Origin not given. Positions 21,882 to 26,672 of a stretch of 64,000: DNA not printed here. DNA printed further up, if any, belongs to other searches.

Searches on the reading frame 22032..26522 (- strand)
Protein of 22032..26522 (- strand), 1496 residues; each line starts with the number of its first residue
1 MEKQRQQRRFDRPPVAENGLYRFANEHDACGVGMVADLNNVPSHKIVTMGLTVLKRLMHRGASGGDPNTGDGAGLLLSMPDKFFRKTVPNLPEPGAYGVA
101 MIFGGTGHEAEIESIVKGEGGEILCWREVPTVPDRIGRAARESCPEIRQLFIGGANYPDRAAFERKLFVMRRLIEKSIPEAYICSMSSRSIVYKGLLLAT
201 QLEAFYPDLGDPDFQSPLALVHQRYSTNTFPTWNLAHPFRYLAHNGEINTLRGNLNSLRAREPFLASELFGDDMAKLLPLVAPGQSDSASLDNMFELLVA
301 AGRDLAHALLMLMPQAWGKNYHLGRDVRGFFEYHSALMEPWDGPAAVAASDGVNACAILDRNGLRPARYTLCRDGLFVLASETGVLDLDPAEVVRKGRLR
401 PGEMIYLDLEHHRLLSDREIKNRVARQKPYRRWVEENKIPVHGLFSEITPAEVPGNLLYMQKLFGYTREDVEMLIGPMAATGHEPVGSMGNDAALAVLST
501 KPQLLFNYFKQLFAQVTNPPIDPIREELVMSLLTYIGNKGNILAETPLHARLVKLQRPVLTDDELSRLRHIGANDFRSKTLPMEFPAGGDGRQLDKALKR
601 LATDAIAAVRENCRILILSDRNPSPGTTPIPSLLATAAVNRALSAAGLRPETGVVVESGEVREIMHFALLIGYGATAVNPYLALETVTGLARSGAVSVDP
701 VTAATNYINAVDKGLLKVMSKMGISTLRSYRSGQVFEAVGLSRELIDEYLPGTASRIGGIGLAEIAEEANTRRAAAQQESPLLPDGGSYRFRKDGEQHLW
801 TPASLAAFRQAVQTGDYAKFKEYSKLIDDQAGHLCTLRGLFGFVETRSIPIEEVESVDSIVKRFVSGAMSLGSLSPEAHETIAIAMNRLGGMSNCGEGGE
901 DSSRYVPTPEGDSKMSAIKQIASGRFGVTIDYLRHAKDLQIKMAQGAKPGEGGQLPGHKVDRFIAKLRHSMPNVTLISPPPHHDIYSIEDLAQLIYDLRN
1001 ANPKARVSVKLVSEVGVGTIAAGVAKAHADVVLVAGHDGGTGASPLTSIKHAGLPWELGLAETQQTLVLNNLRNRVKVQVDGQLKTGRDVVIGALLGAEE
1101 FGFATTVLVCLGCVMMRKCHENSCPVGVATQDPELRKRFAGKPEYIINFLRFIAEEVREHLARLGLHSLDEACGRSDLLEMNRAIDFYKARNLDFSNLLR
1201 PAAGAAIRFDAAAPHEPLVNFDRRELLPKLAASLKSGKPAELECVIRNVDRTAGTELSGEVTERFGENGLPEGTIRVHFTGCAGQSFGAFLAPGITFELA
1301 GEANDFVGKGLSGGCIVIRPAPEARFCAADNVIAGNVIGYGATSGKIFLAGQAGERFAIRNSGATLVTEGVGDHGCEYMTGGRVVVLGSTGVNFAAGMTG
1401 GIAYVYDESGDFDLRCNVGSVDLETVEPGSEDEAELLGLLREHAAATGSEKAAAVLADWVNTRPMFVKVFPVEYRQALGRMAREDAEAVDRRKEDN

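Call 5: search_protein_families(library=pfam, proteins=[window:22032-26522:-])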
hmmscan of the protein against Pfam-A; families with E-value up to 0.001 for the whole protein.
window:22032-26522:- (1496 aa): 4 families
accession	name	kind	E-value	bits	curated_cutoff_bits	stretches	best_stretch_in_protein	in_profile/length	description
PF00310.26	GATase_2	-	7.5e-159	529.4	19.9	1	30-433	1-420/420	Glutamine amidotransferases class-II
PF01645.23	Glu_synthase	-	8.6e-145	483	20.4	1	808-1166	11-368/369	Conserved region in glutamate synthase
PF04898.20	Glu_syn_central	-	4.2e-111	371.2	22.8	1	461-742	3-277/277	Glutamate synthase central domain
PF01493.24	GXGXG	-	7.5e-79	264.1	32.5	1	1246-1429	3-186/190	GXGXG motif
